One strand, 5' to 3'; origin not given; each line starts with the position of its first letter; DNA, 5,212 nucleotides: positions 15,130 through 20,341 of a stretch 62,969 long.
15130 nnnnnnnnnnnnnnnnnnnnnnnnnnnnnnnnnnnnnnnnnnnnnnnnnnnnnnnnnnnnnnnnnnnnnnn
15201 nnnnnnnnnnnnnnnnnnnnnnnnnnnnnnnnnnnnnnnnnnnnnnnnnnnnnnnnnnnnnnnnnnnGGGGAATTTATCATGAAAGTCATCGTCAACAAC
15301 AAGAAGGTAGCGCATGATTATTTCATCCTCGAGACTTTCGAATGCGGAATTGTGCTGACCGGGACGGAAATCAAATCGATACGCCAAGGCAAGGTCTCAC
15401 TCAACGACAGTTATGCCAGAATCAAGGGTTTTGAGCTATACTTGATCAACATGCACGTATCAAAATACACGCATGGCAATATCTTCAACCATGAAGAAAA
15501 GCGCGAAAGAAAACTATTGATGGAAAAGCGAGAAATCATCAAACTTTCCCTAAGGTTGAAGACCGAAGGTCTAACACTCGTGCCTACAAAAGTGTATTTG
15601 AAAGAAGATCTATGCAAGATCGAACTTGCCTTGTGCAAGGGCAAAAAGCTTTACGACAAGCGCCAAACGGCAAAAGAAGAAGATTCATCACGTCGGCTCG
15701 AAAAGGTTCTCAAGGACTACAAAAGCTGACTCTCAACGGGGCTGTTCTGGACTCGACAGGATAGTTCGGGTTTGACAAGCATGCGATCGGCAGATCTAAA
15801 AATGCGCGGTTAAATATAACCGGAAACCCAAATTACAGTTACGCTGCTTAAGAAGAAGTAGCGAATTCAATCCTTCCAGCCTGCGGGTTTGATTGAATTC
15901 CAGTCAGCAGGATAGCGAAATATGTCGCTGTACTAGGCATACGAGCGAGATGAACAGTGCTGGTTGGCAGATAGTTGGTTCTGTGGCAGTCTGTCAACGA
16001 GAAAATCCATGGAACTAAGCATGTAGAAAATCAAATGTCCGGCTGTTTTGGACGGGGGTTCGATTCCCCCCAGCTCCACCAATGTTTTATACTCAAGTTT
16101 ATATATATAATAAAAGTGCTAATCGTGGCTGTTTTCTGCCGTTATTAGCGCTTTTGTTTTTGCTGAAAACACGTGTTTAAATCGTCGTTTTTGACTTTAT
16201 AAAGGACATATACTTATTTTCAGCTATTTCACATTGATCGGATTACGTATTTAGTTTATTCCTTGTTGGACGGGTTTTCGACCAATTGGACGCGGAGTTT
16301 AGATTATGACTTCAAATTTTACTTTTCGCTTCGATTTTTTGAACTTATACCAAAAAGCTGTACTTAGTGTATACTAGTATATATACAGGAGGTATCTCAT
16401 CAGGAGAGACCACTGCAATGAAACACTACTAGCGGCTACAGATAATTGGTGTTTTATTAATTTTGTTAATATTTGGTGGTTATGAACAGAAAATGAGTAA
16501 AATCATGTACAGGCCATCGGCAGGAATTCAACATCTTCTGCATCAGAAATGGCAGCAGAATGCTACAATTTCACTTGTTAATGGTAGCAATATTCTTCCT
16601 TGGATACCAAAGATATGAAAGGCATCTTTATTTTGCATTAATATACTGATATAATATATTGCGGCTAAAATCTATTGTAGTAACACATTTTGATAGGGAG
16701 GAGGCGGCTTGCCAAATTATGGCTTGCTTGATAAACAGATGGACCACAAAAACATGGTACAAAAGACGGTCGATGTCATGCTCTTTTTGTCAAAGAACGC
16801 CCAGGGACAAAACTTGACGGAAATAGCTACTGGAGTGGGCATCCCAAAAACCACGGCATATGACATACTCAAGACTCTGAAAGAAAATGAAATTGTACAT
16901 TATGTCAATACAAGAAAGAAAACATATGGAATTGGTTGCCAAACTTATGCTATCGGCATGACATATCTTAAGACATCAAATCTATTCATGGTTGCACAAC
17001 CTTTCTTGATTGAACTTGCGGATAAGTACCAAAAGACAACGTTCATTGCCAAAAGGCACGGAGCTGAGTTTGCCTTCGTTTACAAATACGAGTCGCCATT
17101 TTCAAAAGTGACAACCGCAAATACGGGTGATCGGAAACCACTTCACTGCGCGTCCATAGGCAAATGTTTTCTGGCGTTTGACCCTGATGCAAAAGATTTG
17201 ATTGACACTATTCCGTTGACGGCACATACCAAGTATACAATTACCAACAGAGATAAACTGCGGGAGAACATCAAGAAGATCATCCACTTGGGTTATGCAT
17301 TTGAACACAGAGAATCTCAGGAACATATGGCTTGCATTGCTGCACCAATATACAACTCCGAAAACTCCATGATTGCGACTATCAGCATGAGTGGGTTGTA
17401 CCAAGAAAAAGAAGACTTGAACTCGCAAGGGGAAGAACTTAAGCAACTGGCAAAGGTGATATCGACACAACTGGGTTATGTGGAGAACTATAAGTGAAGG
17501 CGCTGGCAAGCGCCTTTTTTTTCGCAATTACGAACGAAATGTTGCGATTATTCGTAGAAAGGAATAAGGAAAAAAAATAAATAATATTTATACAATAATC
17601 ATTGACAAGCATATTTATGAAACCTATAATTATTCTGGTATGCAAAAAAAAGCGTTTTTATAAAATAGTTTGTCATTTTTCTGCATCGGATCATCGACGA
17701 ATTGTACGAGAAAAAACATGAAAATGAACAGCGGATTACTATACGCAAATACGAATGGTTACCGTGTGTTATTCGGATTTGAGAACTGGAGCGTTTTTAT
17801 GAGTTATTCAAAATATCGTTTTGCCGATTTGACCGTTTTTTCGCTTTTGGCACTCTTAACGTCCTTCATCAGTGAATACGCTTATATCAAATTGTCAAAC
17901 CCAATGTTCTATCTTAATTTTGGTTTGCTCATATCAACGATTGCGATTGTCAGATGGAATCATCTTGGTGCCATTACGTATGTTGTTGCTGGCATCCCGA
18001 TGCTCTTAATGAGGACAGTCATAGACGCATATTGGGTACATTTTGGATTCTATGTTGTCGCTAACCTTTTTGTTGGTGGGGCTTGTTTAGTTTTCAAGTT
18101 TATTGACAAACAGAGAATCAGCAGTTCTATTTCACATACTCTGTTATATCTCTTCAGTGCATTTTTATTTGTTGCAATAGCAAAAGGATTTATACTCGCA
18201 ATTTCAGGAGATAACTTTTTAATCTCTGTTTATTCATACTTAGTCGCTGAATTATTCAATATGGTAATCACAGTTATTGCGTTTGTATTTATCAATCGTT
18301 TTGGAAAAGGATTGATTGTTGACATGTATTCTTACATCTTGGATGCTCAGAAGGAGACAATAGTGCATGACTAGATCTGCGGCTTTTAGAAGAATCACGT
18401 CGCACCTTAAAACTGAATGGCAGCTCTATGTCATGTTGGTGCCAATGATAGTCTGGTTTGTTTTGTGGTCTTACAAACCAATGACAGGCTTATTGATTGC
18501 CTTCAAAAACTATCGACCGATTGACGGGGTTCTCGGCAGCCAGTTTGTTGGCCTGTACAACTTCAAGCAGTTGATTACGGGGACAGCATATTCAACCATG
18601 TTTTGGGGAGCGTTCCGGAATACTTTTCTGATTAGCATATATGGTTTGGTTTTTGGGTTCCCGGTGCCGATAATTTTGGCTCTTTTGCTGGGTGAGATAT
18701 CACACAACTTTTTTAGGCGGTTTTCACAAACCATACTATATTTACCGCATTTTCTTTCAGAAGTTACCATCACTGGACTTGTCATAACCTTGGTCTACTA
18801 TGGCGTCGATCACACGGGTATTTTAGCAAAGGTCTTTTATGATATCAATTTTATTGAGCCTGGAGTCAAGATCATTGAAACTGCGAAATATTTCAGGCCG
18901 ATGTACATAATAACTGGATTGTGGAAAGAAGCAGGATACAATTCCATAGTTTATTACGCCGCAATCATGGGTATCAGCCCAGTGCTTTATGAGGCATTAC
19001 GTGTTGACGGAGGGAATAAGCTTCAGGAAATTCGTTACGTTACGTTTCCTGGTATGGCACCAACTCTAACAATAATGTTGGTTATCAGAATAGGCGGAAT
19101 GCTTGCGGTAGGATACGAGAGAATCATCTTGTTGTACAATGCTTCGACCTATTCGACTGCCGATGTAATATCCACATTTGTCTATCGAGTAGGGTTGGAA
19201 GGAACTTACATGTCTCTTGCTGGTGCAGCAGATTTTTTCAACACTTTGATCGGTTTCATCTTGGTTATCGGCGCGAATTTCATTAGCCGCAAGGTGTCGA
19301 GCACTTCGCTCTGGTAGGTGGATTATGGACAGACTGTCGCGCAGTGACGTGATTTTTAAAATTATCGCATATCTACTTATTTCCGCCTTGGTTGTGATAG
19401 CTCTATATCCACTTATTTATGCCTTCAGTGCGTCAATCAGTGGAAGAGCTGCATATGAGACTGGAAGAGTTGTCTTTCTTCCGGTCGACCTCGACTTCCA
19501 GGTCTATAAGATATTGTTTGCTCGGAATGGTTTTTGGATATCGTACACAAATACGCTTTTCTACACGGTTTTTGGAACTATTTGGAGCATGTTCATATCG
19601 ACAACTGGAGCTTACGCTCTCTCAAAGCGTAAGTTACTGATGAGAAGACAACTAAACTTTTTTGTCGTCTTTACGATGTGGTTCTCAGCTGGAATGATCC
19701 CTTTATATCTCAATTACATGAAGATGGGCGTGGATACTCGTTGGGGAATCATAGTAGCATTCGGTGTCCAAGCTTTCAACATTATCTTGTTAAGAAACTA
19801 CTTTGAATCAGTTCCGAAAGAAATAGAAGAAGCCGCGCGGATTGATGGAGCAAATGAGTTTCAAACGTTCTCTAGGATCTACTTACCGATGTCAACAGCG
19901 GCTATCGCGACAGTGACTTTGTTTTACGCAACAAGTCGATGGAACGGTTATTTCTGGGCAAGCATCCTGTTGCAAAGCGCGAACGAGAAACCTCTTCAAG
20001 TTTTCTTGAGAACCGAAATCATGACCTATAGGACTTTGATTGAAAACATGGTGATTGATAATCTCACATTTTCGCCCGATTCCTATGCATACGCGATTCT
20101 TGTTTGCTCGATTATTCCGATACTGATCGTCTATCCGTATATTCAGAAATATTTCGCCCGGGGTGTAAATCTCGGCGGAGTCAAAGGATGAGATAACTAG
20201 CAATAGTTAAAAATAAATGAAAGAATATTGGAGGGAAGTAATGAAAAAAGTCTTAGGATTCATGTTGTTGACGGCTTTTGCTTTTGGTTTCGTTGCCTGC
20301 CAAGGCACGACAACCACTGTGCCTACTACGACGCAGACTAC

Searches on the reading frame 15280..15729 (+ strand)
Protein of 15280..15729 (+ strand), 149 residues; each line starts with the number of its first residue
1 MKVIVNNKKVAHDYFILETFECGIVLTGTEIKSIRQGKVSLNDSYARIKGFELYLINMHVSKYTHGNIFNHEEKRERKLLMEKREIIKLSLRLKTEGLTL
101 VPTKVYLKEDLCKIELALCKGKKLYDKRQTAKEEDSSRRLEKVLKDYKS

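Call 70: search_protein_families(library=pfam, proteins=[window:15280-15729:+], max_evalue=0.00001)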
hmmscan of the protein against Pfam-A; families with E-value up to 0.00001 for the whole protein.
window:15280-15729:+ (149 aa): 1 family
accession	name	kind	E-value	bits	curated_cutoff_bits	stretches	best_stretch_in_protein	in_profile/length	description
PF01668.23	SmpB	-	3.9e-58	195.9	27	1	4-145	1-142/143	SmpB protein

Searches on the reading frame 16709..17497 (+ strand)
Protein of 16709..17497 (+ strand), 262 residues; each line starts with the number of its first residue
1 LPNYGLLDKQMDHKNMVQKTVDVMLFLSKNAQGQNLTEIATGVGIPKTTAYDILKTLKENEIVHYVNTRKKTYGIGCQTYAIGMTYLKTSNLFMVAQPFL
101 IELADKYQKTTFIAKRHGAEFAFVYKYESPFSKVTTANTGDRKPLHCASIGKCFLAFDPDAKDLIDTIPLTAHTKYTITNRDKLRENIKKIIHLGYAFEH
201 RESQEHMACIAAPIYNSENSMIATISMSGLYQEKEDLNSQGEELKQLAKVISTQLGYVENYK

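Call 3: search_protein_families(library=pfam, proteins=[window:16709-17497:+], max_evalue=1)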
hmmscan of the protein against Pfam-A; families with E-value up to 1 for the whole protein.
window:16709-17497:+ (262 aa): 10 families
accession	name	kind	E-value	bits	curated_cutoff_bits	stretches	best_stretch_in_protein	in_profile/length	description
PF01614.24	IclR_C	-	1.2e-35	123.1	24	1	84-252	1-173/174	Bacterial transcriptional regulator IclR C-terminal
PF09339.16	HTH_IclR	-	4.3e-09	36.4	22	1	17-64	2-49/52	IclR helix-turn-helix domain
PF01978.25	TrmB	-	2.4e-05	24.5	25.6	1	34-73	23-62/68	Sugar-specific transcriptional regulator TrmB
PF02082.26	Rrf2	-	0.012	16.2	30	1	20-64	8-54/132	Iron-dependent Transcriptional regulator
PF12840.13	HTH_20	-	0.016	15.6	27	1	31-65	16-50/51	Helix-turn-helix domain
PF13412.12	HTH_24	-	0.028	14.4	21.9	1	25-63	10-47/48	Winged helix-turn-helix DNA-binding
PF24270.1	HTH_Cmi2_C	-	0.034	14.9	27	1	10-66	67-121/125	Cmi2, C-terminal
PF13384.12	HTH_23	-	0.056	13.7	24.6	1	30-58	14-42/50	Homeodomain-like domain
PF09904.15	HTH_43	-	0.063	13.7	27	1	29-64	17-51/89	Winged helix-turn helix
PF16221.11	HTH_47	-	0.11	12.4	27.1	1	5-63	18-76/78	winged helix-turn-helix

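Call 4: search_protein_families(library=ncbifam, proteins=[window:16709-17497:+], max_evalue=1)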
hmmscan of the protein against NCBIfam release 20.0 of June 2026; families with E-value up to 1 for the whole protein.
window:16709-17497:+ (262 aa): 12 families
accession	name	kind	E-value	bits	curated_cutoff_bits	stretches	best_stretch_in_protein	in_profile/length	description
NF045644.1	TransRegBhcR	equivalog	5.6e-39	134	350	1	16-256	24-266/267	HTH-type transcriptional regulator BhcR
TIGR02431.1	pcaR_pcaU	subfamily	5.9e-34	117.5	284.75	1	17-232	8-222/248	beta-ketoadipate pathway transcriptional regulators, PcaR/PcaU/PobR family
NF011671.1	PRK15090.1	equivalog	5.9e-29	101.1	275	1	9-257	5-255/256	DNA-binding transcriptional regulator KdgR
NF007548.0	PRK10163.1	equivalog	2.6e-25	89.1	406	1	17-257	24-267/271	HTH-type transcriptional repressor AllR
NF008601.2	PRK11569.1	equivalog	4.1e-25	88.5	380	1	19-230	31-245/276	glyoxylate bypass operon transcriptional repressor IclR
NF007342.0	PRK09834.1-4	equivalog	1e-10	41.1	251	1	15-250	12-248/263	DNA-binding transcriptional regulator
NF007341.0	PRK09834.1-3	equivalog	3.7e-09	36.1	269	1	20-228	13-228/274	DNA-binding transcriptional regulator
NF007339.0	PRK09834.1-1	equivalog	5.2e-08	32.5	299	1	17-253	23-264/271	DNA-binding transcriptional regulator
TIGR00738.1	rrf2_super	superfamily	0.00083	19.2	73.3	1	13-66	3-58/132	Rrf2 family transcriptional regulator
NF005061.0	PRK06474.1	equivalog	0.0093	15.9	121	1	24-87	17-80/178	hypothetical protein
NF040820.1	trans_reg_LrpA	equivalog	0.022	14.6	250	1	24-97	10-82/141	HTH-type transcriptional regulator LrpA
TIGR01884.1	cas_HTH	subfamily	0.032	13.6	60.2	1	27-73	151-196/202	CRISPR-associated CARF protein Csa3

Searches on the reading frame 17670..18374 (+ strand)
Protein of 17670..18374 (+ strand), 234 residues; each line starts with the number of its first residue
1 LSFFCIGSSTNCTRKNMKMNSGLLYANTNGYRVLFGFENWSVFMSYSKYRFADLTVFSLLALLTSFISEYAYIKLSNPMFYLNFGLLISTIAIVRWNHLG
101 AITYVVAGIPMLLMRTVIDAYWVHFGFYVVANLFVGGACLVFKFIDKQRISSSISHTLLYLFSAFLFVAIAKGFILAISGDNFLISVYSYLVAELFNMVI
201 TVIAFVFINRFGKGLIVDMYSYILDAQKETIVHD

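Call 3: search_protein_families(library=pfam, proteins=[window:17670-18374:+], max_evalue=1)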
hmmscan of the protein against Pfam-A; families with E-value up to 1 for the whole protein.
window:17670-18374:+ (234 aa): 0 families

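Call 4: search_protein_families(library=ncbifam, proteins=[window:17670-18374:+], max_evalue=1)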
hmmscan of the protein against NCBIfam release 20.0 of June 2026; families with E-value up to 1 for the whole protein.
window:17670-18374:+ (234 aa): 0 families

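Call 62: search_protein_families(library=pfam, alignment_id=A7, max_evalue=0.1)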
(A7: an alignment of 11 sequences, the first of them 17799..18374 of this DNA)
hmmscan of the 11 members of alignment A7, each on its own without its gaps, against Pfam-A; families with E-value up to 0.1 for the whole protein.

A. member 1, window:17799-18374:+ (191 aa): 0 families

B. families by the number of members that match (of 11 scanned): 1 family
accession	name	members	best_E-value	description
PF06629.18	MipA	1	0.098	MltA-interacting protein MipA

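Call 86: search_solved_structures(query=A7, max_evalue=10)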
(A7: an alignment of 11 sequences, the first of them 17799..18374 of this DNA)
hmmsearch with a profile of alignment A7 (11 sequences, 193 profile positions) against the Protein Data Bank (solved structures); distinct sequences matched with E-value up to 10: 0.

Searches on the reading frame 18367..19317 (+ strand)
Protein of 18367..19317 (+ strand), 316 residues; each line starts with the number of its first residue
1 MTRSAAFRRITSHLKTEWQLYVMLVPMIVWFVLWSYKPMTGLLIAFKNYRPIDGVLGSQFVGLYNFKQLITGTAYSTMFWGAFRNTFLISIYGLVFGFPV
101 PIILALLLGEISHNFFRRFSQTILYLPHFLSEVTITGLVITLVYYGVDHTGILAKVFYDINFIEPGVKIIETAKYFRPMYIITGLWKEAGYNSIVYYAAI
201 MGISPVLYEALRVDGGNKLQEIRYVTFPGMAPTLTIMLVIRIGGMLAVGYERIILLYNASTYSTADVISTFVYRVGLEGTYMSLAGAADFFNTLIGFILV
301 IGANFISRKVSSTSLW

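Call 67: search_solved_structures(query=window:18367-19317:+, max_evalue=0.00001)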
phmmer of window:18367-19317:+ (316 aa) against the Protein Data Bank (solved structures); distinct sequences matched with E-value up to 0.00001: 1.
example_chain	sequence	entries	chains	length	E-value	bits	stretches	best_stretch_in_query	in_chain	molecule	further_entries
4tqu_M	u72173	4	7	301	1.8e-78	267.4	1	9-315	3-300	AlgM1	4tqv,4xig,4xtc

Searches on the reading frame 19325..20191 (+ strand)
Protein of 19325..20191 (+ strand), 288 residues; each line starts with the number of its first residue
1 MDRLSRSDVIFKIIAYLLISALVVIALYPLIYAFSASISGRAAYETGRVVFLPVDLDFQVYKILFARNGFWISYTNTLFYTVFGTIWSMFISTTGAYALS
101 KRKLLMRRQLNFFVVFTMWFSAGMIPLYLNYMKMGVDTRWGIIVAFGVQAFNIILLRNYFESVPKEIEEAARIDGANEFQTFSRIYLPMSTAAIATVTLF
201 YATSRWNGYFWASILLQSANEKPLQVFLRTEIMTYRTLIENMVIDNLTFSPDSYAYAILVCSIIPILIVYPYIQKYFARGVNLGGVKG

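Call 68: search_solved_structures(query=window:19325-20191:+, max_evalue=0.00001)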
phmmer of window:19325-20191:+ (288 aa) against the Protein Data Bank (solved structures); distinct sequences matched with E-value up to 0.00001: 5.
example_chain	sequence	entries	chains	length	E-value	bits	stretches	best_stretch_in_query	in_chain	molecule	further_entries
4tqu_N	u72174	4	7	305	1.6e-86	293.5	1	5-287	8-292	AlgM2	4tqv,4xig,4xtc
7cad_B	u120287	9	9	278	5.4e-14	55.6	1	22-288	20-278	ABC transporter, permease protein SugB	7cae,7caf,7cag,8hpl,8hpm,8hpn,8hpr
8ja7_B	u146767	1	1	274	1e-12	51.4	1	20-288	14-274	Trehalose transport system permease protein SugB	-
2r6g_G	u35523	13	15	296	2.5e-12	50.1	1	82-288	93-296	Maltose transport system permease protein malG | Maltose transporter subunit; membrane component of ABC superfamily | Binding-protein-dependent transport system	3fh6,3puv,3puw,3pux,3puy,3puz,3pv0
9bcr_I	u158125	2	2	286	1.4e-09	41.1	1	83-229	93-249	Maltose/maltodextrin transport system permease protein MalG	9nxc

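Call 82: search_dna_similar(query=window:19325-20191:+, collection=plasmids, mode=protein, max_rows=12)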
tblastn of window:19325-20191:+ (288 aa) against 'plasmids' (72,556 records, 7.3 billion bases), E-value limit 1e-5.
In 1 record(s) the limit of 40 matching pieces per record was reached: places in those records are undercounted.
Records with a match: 2710; places in all: 8274; records where one place covers at least 80% of the query: 2018.
Best place of each record, by identity: <60% 2710.
By first word of the organism name: Rhizobium 530; Enterococcus 230; Escherichia 213; Sinorhizobium 180; Agrobacterium 129; Pantoea 98; Streptomyces 80; Phaeobacter 80; Enterobacter 58; Paracoccus 53; and 227 more.
By predicted mobility (MOB-suite, as given by PLSDB): non-mobilizable 1541; conjugative 858; mobilizable 311.
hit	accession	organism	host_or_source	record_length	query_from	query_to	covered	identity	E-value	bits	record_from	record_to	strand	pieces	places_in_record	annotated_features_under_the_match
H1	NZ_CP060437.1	Pseudooceanicola algae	whole organism,marine macroalga Fucus ...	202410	1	287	100%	48.6%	9e-81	272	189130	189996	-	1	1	carbohydrate ABC transporter permease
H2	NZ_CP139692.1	Limimaricola variabilis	Bacterial Culture,hydrothermal vent ...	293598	1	287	100%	48.6%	4e-79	267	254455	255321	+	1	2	carbohydrate ABC transporter permease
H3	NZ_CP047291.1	Falsirhodobacter algicola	Grateloupia sp.,single cell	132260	1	287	100%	48.3%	1e-79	269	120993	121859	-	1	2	carbohydrate ABC transporter permease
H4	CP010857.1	Marinovum algicola DG 898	-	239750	1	287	100%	48.3%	8e-79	266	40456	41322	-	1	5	ABC-type sugar transport system, permease component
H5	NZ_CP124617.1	Tropicibacter oceani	pure culture,sediment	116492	1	287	100%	47.6%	5e-79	267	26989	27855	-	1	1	carbohydrate ABC transporter permease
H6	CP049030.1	Rhodobacteraceae bacterium SC52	Apostichopus japonicus,pure ...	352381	1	287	100%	47.6%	2e-78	265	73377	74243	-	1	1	carbohydrate ABC transporter permease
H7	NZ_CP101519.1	Ensifer adhaerens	cell cuture,rhizosphere soil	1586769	5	287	98%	48.3%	2e-76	259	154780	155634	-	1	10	none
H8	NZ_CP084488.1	Ensifer adhaerens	cellculture,soil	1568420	5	287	98%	48.3%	2e-76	259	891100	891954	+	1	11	none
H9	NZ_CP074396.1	Agrobacterium salinitolerans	Cotton,tiaaue sample,root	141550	5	287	98%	46.7%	7e-77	261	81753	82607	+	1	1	carbohydrate ABC transporter permease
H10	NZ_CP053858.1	Agrobacterium pusense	Fusarium oxysporum f. sp. ...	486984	5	287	98%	46.7%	4e-76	259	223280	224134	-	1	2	carbohydrate ABC transporter permease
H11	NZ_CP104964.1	Devosia neptuniae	Vicia costata,cell culture,root nodule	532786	5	287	98%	46.7%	1e-76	260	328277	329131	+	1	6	carbohydrate ABC transporter permease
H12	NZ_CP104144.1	Rhizobium sullae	Sulla coronaria,cell culture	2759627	5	287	98%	46.7%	8e-76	258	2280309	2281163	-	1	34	record has no annotation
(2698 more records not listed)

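Call 84: get_annotated_region(hit=H1, flank=9000)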
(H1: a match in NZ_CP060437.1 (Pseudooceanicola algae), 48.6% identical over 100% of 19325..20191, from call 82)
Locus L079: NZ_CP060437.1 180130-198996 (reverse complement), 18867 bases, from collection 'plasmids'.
description: Pseudooceanicola algae strain Lw-13e plasmid p202, complete sequence
organism: Pseudooceanicola algae (NCBI taxid 1537215)
taxonomy: Bacteria; Pseudomonadota; Alphaproteobacteria; Rhodobacterales; Paracoccaceae; Pseudooceanicola; Pseudooceanicola algae
host: -; source: whole organism,marine macroalga Fucus spiralis; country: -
typing (MOB-suite, as given by PLSDB): non-mobilizable
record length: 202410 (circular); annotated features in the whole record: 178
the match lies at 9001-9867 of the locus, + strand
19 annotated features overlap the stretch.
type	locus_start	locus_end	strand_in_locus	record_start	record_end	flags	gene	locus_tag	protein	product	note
CDS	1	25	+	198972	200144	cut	-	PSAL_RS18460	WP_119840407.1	MFS transporter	GO:0055085 - transmembrane transport [Evidence IEA]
CDS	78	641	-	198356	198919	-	-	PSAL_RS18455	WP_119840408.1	carboxymuconolactone decarboxylase family protein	-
CDS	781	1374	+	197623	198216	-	-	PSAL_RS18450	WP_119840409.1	TetR/AcrR family transcriptional regulator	GO:0006355 - regulation of DNA-templated transcription [Evidence IEA]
CDS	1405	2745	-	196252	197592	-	-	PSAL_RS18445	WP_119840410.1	MATE family efflux transporter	GO:0055085 - transmembrane transport [Evidence IEA]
CDS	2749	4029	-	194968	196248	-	-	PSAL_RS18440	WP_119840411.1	TRAP transporter large permease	GO:0008643 - carbohydrate transport [Evidence IEA]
CDS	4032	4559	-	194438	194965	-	-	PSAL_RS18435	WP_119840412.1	TRAP transporter small permease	-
CDS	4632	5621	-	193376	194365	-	-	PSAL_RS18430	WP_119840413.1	TRAP transporter substrate-binding protein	-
CDS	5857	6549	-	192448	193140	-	-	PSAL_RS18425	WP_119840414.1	GntR family transcriptional regulator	-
CDS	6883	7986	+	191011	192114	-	ugpC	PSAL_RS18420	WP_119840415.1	sn-glycerol-3-phosphate ABC transporter ATP-binding protein UgpC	-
CDS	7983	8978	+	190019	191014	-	-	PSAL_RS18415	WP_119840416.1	ABC transporter permease subunit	GO:0055085 - transmembrane transport [Evidence IEA]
CDS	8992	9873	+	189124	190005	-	-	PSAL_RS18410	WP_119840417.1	carbohydrate ABC transporter permease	GO:0008643 - carbohydrate transport [Evidence IEA]; GO:0055085 - transmembrane transport [Evidence IEA]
CDS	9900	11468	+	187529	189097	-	-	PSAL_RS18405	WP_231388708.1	extracellular solute-binding protein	-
CDS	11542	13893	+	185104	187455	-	-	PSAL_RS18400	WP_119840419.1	DUF4962 domain-containing protein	-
CDS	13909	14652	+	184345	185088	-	-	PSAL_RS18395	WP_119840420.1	3-oxoacyl-ACP reductase family protein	-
CDS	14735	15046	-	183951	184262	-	-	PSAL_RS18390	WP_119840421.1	cupin domain-containing protein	-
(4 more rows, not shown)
